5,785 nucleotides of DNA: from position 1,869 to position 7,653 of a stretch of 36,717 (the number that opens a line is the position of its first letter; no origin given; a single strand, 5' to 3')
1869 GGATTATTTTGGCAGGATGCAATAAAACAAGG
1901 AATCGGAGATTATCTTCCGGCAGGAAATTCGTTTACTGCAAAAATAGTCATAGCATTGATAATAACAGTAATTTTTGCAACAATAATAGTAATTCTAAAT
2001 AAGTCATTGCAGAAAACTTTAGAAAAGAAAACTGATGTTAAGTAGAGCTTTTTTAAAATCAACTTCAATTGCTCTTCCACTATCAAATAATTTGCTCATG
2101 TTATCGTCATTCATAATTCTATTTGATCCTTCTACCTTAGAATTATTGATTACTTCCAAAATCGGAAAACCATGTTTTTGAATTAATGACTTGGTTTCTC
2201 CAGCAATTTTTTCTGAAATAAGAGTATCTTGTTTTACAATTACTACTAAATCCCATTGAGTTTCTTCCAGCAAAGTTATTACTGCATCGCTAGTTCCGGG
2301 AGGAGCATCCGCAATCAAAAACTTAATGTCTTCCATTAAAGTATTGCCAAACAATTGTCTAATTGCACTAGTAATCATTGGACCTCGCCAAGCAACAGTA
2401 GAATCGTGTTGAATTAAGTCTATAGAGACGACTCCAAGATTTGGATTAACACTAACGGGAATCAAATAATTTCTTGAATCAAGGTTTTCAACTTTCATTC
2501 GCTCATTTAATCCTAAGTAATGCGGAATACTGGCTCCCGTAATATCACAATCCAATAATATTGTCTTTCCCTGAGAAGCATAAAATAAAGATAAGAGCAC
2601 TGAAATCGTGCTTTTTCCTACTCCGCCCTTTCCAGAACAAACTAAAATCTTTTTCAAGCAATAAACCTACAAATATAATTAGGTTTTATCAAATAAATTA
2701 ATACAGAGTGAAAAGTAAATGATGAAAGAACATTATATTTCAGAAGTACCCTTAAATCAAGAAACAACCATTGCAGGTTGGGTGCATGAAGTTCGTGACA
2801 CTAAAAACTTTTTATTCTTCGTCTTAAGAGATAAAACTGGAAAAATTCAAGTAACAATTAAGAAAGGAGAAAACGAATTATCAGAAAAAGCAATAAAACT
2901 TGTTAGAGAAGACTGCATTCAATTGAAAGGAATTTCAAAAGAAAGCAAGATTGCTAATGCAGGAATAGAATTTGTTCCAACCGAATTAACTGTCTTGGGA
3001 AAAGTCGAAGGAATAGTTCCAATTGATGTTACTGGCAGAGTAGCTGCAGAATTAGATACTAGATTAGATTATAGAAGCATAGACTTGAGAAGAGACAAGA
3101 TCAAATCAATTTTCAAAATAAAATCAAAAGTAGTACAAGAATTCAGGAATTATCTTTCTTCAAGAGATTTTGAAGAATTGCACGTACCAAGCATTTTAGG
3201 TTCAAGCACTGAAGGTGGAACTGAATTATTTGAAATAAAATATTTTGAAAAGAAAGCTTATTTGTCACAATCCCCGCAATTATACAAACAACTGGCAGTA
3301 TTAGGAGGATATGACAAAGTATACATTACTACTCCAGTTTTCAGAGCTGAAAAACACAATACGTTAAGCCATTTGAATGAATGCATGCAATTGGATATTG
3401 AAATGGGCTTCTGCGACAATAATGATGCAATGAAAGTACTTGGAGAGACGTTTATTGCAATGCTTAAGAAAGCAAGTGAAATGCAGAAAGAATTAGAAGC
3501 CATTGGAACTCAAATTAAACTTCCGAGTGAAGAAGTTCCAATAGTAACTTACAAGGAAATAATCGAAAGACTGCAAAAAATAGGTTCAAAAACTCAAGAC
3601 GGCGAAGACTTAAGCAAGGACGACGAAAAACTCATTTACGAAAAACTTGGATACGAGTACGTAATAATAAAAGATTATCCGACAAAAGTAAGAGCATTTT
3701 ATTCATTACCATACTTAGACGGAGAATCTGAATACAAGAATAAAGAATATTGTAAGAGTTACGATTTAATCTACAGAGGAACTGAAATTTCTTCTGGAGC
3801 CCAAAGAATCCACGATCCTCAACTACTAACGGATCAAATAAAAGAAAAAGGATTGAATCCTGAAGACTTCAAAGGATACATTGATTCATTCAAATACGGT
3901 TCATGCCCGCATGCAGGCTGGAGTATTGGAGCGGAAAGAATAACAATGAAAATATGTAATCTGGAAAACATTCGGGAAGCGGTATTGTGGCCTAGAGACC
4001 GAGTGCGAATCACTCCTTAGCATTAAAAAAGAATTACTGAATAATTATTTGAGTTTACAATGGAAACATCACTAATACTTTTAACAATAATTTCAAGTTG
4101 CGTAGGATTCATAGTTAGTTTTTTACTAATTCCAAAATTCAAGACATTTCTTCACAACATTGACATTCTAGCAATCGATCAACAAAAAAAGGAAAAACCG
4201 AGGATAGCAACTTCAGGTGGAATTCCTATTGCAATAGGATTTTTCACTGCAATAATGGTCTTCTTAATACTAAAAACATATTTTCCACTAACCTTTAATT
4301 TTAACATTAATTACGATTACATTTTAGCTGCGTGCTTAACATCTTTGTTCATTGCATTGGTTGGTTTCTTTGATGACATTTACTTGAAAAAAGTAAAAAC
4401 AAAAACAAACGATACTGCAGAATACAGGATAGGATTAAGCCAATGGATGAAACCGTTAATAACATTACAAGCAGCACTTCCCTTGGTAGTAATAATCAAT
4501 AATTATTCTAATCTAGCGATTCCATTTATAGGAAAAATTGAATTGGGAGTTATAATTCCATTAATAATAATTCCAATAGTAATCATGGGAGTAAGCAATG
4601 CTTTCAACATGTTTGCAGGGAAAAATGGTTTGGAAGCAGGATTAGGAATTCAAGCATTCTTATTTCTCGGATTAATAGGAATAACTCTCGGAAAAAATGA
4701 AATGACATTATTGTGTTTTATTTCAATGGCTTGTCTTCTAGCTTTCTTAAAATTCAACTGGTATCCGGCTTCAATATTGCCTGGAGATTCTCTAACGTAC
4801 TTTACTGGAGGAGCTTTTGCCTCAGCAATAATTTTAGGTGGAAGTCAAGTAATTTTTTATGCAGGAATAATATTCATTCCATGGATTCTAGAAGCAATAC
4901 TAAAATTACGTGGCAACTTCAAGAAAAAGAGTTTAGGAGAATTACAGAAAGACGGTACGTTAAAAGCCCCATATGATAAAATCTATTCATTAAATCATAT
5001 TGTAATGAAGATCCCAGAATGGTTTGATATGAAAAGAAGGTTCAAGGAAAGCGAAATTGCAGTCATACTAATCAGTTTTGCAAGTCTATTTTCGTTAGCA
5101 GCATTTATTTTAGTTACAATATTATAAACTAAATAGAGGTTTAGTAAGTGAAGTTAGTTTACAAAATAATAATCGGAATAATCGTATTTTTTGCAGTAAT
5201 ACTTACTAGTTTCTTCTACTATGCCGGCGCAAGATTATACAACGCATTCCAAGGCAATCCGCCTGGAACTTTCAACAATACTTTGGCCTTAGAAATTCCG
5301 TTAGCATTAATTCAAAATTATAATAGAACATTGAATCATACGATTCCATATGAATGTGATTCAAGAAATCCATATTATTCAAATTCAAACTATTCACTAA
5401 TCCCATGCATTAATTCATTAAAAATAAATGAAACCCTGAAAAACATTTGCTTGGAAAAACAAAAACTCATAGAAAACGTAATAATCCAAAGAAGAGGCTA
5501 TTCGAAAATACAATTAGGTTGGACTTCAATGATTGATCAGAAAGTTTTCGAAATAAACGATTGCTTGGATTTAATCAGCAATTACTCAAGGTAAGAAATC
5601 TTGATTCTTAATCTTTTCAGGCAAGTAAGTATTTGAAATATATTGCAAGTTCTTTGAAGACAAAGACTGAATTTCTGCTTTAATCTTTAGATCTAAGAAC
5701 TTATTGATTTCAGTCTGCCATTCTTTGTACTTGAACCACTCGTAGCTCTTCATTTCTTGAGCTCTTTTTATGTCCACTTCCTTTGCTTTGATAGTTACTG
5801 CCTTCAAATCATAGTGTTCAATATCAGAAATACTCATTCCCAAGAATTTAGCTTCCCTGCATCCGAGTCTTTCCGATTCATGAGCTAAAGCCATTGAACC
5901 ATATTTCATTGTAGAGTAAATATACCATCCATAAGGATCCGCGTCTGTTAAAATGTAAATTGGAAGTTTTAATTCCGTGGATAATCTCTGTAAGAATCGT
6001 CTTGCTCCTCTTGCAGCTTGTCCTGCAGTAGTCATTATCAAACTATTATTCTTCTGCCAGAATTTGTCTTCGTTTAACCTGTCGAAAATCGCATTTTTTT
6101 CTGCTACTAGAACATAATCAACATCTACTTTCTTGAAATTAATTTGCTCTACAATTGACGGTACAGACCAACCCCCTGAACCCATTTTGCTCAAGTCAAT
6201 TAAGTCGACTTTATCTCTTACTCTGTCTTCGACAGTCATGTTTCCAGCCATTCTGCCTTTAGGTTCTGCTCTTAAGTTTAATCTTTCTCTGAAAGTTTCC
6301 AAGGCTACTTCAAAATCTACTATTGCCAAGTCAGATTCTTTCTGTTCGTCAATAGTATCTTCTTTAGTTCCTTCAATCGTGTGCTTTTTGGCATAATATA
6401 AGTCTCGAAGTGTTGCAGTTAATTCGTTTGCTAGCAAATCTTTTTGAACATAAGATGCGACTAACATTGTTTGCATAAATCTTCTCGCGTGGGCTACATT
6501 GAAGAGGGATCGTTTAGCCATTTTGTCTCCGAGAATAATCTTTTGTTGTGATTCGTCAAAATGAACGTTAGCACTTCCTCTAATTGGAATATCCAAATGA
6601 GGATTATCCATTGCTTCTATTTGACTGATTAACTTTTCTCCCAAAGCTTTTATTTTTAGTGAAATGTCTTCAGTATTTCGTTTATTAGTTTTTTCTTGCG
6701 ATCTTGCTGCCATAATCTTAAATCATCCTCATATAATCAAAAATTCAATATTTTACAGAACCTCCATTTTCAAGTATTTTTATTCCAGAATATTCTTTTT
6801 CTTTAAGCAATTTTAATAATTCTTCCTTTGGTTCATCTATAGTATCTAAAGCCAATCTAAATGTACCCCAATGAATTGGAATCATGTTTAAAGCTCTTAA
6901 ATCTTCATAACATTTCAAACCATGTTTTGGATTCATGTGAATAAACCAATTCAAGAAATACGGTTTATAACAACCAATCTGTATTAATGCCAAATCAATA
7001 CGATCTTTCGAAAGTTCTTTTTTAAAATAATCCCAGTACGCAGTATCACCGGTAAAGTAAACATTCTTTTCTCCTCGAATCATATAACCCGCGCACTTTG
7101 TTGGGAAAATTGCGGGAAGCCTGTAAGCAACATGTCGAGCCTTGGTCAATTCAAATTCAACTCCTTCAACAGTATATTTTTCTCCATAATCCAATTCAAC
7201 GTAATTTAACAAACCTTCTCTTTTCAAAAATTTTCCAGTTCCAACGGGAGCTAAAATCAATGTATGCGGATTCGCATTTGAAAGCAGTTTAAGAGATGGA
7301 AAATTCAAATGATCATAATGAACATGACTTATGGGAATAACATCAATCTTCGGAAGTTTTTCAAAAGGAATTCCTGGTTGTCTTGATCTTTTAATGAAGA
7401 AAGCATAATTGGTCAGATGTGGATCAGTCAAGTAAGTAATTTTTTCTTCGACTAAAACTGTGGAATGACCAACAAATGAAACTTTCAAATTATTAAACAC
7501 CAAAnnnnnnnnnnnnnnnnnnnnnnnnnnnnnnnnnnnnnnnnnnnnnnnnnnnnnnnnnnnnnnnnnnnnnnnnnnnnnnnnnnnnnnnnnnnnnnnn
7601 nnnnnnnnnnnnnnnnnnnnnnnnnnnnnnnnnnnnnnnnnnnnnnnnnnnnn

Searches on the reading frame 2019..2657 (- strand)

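Call 93: search_protein_families(library=pfam, proteins=[window:2019-2657:-], max_evalue=0.001)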
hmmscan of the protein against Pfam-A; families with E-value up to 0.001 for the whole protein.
window:2019-2657:- (212 aa): 5 families
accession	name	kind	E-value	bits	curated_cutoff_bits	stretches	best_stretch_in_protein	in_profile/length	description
PF10609.15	ParA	-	1.2e-43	149.8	27.1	1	2-196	4-194/246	NUBPL iron-transfer P-loop NTPase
PF01656.29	CbiA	-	2.5e-08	34.4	25.4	1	4-195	1-63/125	CobQ/CobB/MinD/ParA nucleotide binding domain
PF13614.12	AAA_31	-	2.3e-06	28.1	27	1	1-123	1-130/177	AAA domain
PF02374.21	ArsA_ATPase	-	5.4e-05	23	24.3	1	3-35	2-34/305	Anion-transporting ATPase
PF09140.17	MipZ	-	0.00017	21.4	20.7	1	4-146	3-133/262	ATPase MipZ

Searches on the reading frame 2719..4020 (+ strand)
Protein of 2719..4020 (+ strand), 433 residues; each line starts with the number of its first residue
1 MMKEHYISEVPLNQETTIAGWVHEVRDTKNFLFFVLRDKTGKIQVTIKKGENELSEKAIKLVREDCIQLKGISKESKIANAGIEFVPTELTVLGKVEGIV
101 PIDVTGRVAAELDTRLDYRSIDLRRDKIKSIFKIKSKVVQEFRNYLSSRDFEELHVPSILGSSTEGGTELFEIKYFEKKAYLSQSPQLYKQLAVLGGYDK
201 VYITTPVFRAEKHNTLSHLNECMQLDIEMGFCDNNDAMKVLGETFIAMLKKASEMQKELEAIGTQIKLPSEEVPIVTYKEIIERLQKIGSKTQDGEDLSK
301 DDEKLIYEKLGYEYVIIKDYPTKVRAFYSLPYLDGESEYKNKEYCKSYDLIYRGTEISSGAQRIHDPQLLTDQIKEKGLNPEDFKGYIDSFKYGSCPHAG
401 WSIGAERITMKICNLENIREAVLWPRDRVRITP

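Call 93: search_protein_families(library=pfam, proteins=[window:2719-4020:+], max_evalue=0.001)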
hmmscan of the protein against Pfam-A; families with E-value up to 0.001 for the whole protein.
window:2719-4020:+ (433 aa): 2 families
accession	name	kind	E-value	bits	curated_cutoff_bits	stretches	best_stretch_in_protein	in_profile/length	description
PF00152.25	tRNA-synt_2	-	5.1e-79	266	25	1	113-427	3-307/308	tRNA synthetases class II (D, K and N)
PF01336.31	tRNA_anti-codon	-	2.4e-15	56.7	27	1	17-93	2-75/75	OB-fold nucleic acid binding domain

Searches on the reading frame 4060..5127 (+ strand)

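Call 93: search_protein_families(library=pfam, proteins=[window:4060-5127:+], max_evalue=0.001)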
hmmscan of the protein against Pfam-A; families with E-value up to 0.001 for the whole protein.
window:4060-5127:+ (355 aa): 1 family
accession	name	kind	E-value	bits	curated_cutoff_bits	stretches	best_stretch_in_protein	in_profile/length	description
PF00953.26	Glycos_transf_4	-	4.3e-33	115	27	1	89-260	2-159/160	Glycosyl transferase family 4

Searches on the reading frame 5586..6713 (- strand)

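Call 93: search_protein_families(library=pfam, proteins=[window:5586-6713:-], max_evalue=0.001)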
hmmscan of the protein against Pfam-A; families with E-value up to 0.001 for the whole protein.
window:5586-6713:- (375 aa): 3 families
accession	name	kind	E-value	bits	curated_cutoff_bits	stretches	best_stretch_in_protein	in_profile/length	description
PF21180.3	TOP6A-Spo11_Toprim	-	1e-59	201.8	24.1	1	200-368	1-170/170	Topoisomerase 6 subunit A/Spo11, Toprim domain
PF04406.19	TP6A_N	-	1.9e-10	40.8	26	1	77-147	1-62/62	Type IIB DNA topoisomerase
PF20768.2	Topo_VI_alpha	-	3e-09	37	23.6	1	153-197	5-50/50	All-beta domain in DNA topoisomerase VI alpha subunit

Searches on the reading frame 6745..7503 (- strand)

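Call 93: search_protein_families(library=pfam, proteins=[window:6745-7503:-], max_evalue=0.001)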
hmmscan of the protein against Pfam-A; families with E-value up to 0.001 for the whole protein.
window:6745-7503:- (252 aa): 2 families
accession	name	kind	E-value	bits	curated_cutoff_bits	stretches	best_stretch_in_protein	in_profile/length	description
PF12706.13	Lactamase_B_2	-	1.9e-28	99.9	27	1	24-212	3-200/200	Beta-lactamase superfamily domain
PF13483.12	Lactamase_B_3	-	6.1e-09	36.5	24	1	7-211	1-160/160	Beta-lactamase superfamily domain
